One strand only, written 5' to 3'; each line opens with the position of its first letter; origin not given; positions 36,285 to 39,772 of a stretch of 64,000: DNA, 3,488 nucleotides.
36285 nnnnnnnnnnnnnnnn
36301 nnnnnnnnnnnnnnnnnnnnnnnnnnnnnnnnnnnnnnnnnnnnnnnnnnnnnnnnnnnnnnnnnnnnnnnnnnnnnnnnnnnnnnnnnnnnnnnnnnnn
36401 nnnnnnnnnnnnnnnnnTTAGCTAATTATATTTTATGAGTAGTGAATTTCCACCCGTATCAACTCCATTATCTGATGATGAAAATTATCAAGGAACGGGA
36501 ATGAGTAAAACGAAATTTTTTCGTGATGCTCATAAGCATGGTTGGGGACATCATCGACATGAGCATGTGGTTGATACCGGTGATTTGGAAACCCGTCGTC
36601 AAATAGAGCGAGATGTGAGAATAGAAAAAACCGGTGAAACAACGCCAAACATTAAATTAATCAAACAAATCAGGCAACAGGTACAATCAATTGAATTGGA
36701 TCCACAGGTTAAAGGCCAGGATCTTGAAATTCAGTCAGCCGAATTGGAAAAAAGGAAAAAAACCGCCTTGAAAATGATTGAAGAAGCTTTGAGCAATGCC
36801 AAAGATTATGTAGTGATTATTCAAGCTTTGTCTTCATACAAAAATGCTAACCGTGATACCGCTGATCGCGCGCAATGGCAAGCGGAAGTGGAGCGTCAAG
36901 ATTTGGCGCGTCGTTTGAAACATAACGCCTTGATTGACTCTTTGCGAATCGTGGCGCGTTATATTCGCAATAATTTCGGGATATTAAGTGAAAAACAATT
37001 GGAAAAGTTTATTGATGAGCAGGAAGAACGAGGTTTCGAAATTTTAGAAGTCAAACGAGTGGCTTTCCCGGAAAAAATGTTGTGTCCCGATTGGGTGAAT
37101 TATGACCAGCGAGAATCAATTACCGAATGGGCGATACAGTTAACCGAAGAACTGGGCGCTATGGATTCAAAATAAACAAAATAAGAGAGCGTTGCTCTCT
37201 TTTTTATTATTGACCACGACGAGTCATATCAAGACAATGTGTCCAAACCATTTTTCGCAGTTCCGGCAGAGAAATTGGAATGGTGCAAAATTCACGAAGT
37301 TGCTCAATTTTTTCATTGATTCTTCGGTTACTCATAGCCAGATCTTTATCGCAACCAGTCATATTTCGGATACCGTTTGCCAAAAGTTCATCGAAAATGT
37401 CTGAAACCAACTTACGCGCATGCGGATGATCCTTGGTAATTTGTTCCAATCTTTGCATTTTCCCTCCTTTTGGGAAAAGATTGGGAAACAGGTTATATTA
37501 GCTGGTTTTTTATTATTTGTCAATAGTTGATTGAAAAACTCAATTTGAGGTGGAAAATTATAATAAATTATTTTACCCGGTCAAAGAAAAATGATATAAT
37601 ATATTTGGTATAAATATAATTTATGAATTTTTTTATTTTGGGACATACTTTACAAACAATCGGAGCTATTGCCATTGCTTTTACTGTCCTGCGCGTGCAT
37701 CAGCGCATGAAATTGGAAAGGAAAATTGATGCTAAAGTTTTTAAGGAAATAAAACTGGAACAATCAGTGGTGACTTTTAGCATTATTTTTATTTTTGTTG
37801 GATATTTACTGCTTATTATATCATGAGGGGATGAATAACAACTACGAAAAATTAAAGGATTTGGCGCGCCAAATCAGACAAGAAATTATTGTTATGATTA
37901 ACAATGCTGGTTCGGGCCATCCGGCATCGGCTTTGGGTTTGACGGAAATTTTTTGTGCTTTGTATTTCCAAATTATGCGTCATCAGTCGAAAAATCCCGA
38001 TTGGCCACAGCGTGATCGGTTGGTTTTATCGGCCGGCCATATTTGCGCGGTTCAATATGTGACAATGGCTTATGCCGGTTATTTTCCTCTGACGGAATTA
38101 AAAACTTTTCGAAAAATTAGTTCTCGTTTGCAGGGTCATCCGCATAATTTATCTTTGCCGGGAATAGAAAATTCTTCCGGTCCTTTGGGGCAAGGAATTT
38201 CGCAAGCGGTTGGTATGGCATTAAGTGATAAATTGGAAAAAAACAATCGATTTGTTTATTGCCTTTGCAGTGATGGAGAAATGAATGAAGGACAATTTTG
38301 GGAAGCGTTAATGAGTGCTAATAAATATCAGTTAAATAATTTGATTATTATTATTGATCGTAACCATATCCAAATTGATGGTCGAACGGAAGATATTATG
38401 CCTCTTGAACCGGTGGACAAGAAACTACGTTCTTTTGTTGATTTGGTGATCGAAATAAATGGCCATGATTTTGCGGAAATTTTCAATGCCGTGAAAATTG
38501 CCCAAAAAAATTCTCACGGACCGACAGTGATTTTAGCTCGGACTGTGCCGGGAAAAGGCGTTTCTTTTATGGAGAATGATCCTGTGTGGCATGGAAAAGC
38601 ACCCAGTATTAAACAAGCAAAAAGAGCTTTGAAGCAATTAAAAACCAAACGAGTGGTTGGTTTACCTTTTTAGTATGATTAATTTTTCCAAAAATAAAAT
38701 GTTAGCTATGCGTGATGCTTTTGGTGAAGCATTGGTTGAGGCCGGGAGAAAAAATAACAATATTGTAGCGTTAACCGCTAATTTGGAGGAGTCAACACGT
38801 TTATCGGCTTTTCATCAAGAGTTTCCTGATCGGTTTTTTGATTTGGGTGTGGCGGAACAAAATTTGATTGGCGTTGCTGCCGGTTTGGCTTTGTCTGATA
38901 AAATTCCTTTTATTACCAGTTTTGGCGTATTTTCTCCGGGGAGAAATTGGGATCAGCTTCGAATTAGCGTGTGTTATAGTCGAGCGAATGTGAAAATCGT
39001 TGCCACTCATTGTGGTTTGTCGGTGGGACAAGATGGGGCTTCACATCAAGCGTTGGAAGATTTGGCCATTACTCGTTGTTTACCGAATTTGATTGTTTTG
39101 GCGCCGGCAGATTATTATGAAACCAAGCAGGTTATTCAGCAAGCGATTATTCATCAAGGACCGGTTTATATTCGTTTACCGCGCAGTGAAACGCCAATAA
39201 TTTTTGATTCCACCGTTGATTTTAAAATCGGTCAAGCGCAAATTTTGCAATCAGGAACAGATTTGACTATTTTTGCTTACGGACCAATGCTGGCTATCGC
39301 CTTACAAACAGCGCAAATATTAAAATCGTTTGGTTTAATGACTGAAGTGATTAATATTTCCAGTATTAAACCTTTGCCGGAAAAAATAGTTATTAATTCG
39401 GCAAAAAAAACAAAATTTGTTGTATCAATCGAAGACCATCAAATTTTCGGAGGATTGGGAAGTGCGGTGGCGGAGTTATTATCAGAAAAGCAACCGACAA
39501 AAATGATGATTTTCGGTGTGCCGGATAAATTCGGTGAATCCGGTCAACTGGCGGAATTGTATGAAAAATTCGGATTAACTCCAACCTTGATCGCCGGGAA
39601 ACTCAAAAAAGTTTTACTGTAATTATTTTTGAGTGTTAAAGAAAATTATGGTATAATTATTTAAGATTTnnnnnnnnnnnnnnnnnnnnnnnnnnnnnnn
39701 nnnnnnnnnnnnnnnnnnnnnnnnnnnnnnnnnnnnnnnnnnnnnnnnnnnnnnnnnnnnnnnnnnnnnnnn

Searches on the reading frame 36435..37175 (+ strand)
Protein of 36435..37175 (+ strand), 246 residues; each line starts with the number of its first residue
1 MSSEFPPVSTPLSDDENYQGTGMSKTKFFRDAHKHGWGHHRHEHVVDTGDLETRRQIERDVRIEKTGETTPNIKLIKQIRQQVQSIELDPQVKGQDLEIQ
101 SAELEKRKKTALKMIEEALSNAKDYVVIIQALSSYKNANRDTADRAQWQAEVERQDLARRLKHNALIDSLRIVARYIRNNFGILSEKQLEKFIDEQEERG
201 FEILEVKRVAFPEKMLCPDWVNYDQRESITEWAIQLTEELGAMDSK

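Call 12: search_protein_families(library=pfam, proteins=[window:36435-37175:+], max_evalue=0.001)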
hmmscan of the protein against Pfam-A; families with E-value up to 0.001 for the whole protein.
window:36435-37175:+ (246 aa): 1 family
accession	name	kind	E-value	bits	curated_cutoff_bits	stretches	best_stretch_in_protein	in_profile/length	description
PF11554.13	DUF3232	-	2.3e-07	31.4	27.4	1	102-182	30-110/152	Protein of unknown function (DUF3232)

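Call 19: search_protein_families(library=ncbifam, proteins=[window:36435-37175:+], max_evalue=0.01)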
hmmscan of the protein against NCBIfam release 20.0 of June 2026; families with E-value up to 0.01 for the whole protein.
window:36435-37175:+ (246 aa): 0 families

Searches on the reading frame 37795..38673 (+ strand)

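Call 12: search_protein_families(library=pfam, proteins=[window:37795-38673:+], max_evalue=0.001)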
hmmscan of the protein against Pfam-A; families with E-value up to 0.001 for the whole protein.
window:37795-38673:+ (292 aa): 4 families
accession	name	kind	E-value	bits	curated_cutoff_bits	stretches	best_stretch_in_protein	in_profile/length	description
PF00456.26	Transketolase_N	-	1.1e-57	195.9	22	1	22-277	4-273/334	Transketolase, thiamine diphosphate binding domain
PF13292.11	DXP_synthase_N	-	4.9e-16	59.2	21.2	1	16-195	14-176/274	1-deoxy-D-xylulose-5-phosphate synthase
PF00676.26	E1_dh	-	3.3e-11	43.2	22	1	125-250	97-224/300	Dehydrogenase E1 component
PF02775.26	TPP_enzyme_C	-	0.00016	21.9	21.9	1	126-192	25-84/151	Thiamine pyrophosphate enzyme, C-terminal TPP binding domain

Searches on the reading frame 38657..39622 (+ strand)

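Call 12: search_protein_families(library=pfam, proteins=[window:38657-39622:+], max_evalue=0.001)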
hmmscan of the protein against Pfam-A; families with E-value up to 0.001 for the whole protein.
window:38657-39622:+ (321 aa): 3 families
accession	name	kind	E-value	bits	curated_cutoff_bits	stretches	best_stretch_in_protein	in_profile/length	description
PF02779.29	Transket_pyr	-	3.4e-45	154.2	27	1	15-180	2-173/174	Transketolase, pyrimidine binding domain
PF02780.25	Transketolase_C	-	2.6e-27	95.6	25.9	1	192-310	1-122/124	Transketolase, C-terminal domain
PF22613.1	Transketolase_C_1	-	6.4e-06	26.8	27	1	200-308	11-113/113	Transketolase-like TK C-terminal domain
